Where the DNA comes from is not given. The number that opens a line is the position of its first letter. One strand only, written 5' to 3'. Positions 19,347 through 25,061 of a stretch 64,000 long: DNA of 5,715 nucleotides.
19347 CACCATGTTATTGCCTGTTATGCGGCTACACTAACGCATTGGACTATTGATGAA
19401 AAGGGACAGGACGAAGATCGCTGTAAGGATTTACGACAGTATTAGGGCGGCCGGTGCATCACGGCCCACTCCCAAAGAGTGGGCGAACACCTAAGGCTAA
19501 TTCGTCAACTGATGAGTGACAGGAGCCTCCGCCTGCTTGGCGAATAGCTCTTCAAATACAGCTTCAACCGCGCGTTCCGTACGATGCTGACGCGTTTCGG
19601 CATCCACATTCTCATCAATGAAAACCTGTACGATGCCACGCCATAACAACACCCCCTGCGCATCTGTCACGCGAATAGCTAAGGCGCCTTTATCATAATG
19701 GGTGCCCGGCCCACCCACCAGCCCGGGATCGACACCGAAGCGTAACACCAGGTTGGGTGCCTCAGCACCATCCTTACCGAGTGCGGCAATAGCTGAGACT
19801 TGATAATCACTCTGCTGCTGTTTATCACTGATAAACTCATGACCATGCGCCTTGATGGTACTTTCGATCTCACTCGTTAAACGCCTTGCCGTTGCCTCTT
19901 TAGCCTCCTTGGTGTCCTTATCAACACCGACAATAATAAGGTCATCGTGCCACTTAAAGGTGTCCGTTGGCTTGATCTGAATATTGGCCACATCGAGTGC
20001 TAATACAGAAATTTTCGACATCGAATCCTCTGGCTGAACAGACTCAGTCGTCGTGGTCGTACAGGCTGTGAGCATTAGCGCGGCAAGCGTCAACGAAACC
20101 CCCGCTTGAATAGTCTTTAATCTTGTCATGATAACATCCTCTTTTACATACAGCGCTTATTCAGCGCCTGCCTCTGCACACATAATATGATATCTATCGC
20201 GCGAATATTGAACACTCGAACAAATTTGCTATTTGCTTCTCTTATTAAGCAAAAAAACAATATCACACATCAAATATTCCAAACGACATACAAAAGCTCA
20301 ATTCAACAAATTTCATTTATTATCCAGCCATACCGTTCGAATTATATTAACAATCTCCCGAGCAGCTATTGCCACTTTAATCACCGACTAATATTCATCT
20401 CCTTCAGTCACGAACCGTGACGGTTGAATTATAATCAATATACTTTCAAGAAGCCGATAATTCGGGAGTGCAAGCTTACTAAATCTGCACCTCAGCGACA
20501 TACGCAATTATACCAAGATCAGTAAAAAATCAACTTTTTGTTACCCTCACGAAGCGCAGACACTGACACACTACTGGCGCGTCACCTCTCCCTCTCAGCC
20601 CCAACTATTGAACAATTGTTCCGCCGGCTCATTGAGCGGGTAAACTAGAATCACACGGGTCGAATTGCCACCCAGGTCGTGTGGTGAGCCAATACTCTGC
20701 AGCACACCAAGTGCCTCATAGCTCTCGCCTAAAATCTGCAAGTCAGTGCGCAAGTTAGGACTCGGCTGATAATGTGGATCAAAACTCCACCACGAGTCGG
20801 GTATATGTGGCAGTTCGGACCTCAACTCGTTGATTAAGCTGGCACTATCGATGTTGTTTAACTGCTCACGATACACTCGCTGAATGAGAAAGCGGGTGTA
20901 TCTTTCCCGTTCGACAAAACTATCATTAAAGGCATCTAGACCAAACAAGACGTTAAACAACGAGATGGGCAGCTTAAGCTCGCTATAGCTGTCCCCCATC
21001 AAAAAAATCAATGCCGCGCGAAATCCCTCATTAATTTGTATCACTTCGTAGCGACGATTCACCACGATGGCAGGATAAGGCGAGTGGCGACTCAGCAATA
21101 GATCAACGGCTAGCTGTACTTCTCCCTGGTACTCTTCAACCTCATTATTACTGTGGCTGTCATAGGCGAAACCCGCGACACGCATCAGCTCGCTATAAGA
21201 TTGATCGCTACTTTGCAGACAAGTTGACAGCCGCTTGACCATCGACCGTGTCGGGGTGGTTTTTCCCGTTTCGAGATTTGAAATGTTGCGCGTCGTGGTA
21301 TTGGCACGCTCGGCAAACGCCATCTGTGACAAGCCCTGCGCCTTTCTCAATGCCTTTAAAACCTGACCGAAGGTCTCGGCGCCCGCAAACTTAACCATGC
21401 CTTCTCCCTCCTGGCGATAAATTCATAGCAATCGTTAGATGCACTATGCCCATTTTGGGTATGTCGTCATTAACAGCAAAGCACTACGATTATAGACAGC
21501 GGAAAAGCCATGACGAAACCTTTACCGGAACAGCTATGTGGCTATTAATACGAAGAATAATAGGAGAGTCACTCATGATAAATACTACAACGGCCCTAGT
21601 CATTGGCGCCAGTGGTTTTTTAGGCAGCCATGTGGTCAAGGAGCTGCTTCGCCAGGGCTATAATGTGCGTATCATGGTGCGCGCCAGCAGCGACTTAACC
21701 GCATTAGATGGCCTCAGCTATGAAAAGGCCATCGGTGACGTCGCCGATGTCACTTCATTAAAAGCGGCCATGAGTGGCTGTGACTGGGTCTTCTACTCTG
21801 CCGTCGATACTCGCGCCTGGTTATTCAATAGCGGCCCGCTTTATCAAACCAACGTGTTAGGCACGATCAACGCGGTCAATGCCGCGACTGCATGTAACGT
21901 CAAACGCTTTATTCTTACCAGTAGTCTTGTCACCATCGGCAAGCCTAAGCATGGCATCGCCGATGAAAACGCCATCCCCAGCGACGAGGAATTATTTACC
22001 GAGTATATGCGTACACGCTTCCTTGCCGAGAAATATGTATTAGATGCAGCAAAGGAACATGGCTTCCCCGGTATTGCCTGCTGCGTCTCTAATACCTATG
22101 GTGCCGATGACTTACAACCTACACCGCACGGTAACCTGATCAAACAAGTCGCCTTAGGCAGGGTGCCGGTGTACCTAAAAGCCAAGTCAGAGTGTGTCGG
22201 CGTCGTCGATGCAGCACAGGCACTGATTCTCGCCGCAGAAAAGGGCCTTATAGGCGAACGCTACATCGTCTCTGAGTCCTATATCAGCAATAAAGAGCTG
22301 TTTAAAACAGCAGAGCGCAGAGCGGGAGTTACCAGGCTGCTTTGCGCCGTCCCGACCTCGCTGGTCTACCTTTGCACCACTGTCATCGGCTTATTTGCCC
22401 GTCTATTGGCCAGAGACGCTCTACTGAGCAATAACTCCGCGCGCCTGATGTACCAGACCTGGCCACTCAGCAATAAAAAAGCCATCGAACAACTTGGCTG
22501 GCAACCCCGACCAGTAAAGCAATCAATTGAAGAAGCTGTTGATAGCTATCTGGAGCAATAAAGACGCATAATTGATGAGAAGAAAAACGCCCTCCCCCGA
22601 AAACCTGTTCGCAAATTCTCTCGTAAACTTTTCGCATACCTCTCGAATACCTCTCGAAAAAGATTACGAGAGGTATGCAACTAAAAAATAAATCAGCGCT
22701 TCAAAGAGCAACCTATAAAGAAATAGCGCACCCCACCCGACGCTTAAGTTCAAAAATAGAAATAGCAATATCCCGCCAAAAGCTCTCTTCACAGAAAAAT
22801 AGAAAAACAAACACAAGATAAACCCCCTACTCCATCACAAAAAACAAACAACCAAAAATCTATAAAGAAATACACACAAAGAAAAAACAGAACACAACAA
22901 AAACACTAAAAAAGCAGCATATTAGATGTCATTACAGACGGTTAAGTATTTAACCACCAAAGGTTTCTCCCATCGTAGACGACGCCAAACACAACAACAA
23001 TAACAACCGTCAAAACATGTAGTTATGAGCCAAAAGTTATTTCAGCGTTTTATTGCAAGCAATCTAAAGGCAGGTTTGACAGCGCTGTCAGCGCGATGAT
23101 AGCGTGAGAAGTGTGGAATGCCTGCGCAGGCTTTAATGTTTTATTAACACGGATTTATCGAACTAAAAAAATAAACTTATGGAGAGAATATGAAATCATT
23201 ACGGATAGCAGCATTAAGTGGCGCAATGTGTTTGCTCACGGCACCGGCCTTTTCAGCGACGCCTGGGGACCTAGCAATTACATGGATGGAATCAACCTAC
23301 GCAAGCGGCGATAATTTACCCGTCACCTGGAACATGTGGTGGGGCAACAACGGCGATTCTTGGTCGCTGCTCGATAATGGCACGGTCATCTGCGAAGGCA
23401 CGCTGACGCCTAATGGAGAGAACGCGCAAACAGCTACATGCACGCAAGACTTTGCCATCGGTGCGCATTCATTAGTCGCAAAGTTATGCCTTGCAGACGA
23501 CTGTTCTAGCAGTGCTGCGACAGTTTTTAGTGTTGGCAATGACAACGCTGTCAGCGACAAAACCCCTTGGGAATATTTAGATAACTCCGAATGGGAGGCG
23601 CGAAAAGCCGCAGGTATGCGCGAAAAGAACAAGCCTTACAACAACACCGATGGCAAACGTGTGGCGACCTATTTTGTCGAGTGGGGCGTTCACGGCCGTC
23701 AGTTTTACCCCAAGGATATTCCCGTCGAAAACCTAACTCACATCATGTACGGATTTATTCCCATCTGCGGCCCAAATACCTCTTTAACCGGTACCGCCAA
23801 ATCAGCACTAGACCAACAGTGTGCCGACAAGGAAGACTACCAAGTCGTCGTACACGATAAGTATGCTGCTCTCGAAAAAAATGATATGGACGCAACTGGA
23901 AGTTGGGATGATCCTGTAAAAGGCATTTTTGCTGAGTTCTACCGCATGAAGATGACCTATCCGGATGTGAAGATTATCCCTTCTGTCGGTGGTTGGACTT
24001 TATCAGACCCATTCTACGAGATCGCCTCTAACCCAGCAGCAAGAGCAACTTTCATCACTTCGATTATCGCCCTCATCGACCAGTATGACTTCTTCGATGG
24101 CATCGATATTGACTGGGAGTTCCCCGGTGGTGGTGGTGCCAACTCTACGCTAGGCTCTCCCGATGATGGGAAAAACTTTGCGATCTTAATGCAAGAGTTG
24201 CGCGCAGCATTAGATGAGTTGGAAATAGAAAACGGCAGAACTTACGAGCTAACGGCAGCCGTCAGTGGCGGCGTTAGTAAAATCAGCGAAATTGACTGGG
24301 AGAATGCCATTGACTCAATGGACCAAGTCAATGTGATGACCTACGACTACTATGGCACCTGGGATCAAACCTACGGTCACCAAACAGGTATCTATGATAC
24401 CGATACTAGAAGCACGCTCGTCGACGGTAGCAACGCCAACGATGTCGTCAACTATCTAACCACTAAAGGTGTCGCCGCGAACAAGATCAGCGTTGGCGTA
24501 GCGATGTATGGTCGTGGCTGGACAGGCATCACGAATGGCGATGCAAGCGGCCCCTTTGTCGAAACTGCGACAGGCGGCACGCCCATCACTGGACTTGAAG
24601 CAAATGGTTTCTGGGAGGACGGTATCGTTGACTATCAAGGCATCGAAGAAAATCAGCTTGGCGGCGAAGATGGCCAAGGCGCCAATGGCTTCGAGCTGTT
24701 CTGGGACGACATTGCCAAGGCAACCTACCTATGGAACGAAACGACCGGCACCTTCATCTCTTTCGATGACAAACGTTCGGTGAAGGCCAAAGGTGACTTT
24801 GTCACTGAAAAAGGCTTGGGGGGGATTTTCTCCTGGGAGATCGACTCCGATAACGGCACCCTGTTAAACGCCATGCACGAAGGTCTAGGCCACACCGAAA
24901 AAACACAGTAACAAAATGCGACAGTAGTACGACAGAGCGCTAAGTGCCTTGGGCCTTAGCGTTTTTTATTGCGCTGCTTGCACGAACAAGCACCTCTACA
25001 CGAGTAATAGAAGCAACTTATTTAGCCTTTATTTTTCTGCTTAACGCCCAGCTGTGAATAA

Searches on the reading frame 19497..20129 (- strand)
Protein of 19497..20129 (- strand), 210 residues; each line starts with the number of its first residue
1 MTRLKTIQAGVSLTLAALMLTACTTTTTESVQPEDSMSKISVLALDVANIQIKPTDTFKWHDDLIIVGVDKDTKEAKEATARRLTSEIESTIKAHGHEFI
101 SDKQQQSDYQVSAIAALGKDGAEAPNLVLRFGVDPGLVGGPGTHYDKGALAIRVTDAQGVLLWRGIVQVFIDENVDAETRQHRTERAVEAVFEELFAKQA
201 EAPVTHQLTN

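Call 71: search_protein_families(library=pfam, proteins=[window:19497-20129:-], max_evalue=0.000001)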
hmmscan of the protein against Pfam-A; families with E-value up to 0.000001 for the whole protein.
window:19497-20129:- (210 aa): 1 family
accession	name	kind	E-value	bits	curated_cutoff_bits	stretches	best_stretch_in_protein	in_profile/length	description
PF13590.11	DUF4136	-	6.5e-10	40.1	32.8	1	55-193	14-148/152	Domain of unknown function (DUF4136)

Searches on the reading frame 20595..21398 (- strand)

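Call 6: search_protein_families(library=padloc, proteins=[window:20595-21398:-], max_evalue=0.01)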
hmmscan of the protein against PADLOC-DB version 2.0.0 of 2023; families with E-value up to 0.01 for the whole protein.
window:20595-21398:- (267 aa): 16 families
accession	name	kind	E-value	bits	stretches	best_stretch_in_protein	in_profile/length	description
PDLC02926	HTH_VI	-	2.5e-10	38.5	1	10-61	2-53/92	-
PDLC03951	RmrA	-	2.6e-07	27.9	1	11-70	10-69/400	-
PDLC03954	RmrA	-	3.1e-06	24.4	1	11-63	12-64/380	-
PDLC03943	RmrA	-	1.5e-05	22.3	1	11-68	4-61/370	-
PDLC03949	RmrA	-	4e-05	20.7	1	14-64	7-57/363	-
PDLC03948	RmrA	-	8.7e-05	19.6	1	12-62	11-61/397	-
PDLC04142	capH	-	0.00024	20.1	1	9-62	6-59/103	capH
PDLC03947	RmrA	-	0.00024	18.1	1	10-64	12-66/383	-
PDLC03945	RmrA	-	0.0011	16.2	1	10-63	3-56/394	-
PDLC03666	Control_protein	-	0.0012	17.2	1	8-73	5-67/77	control protein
PDLC03946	RmrA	-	0.0012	15.7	1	14-63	7-56/357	-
PDLC03665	Control_protein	-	0.0015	16.7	1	10-59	9-59/77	control protein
PDLC03952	RmrA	-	0.0019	15.1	1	12-62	25-75/395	-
PDLC03944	RmrA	-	0.002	15.3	1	11-63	8-60/384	-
PDLC03955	RmrA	-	0.005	14.1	1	13-63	24-74/371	-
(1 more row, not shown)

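Call 7: search_protein_families(library=pfam, proteins=[window:20595-21398:-], max_evalue=0.01)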
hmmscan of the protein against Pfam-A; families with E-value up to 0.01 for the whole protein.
window:20595-21398:- (267 aa): 4 families
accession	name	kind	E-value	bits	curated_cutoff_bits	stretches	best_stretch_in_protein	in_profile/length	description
PF13560.12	HTH_31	-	5.8e-11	43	27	1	10-63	2-56/64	Helix-turn-helix domain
PF01381.28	HTH_3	-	9e-10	38.9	23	1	14-62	1-49/55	Helix-turn-helix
PF17765.7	MLTR_LBD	-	1.1e-09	39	26.3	1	96-225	3-131/168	MmyB-like transcription regulator ligand binding domain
PF12844.13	HTH_19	-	3.1e-08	33.9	30.2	1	11-58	1-48/64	Helix-turn-helix domain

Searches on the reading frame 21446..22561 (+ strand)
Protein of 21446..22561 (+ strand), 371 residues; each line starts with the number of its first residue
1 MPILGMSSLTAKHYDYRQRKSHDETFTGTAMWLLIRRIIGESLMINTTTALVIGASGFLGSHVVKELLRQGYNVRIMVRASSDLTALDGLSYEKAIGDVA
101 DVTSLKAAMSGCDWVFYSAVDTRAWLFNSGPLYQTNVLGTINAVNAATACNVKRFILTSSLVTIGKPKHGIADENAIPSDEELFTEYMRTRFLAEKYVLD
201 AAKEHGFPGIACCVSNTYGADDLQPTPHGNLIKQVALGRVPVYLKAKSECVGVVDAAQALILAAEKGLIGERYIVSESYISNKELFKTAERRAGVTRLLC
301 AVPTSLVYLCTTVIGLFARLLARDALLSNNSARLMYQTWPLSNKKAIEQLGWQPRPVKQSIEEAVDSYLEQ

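Call 6: search_protein_families(library=padloc, proteins=[window:21446-22561:+], max_evalue=0.01)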
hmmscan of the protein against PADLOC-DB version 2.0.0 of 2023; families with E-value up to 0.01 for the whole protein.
window:21446-22561:+ (371 aa): 0 families

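Call 7: search_protein_families(library=pfam, proteins=[window:21446-22561:+], max_evalue=0.01)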
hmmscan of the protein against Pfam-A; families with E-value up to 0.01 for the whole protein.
window:21446-22561:+ (371 aa): 8 families
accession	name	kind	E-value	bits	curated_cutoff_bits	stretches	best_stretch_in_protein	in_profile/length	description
PF01370.27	Epimerase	-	1.4e-27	97.1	20.9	1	50-274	1-238/240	NAD dependent epimerase/dehydratase family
PF13460.12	NAD_binding_10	-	2.1e-20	73.8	27.2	1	54-198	1-131/184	NAD(P)H-binding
PF01073.25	3Beta_HSD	-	4.7e-20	72.2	22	1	51-265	1-230/280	3-beta hydroxysteroid dehydrogenase/isomerase family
PF07993.18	NAD_binding_4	-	2.7e-13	50.1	20.1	2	112-218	89-208/258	Male sterility protein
PF16363.11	GDP_Man_Dehyd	-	5.5e-12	46.2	27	1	51-296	1-269/332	GDP-mannose 4,6 dehydratase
PF05368.20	NmrA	-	3.4e-11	43.7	27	1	48-159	3-106/298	NmrA-like family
PF02719.21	Polysacc_synt_2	-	9.3e-09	35.3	20.2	1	51-160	2-128/293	Polysaccharide biosynthesis protein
PF00106.31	adh_short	-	0.0018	18.3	26.6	1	49-107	2-66/195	short chain dehydrogenase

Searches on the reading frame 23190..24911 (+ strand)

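Call 6: search_protein_families(library=padloc, proteins=[window:23190-24911:+], max_evalue=0.01)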
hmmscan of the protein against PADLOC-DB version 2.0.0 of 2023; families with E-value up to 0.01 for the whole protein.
window:23190-24911:+ (573 aa): 0 families

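Call 7: search_protein_families(library=pfam, proteins=[window:23190-24911:+], max_evalue=0.01)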
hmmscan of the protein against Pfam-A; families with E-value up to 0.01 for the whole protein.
window:23190-24911:+ (573 aa): 2 families
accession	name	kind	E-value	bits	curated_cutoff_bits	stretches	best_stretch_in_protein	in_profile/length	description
PF00704.34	Glyco_hydro_18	-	3.7e-83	280.3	29.6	1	157-554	1-317/317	Glycosyl hydrolases family 18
PF08329.16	ChitinaseA_N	-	1.3e-06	28.5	21.2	1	42-116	39-108/133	Chitinase A, N-terminal domain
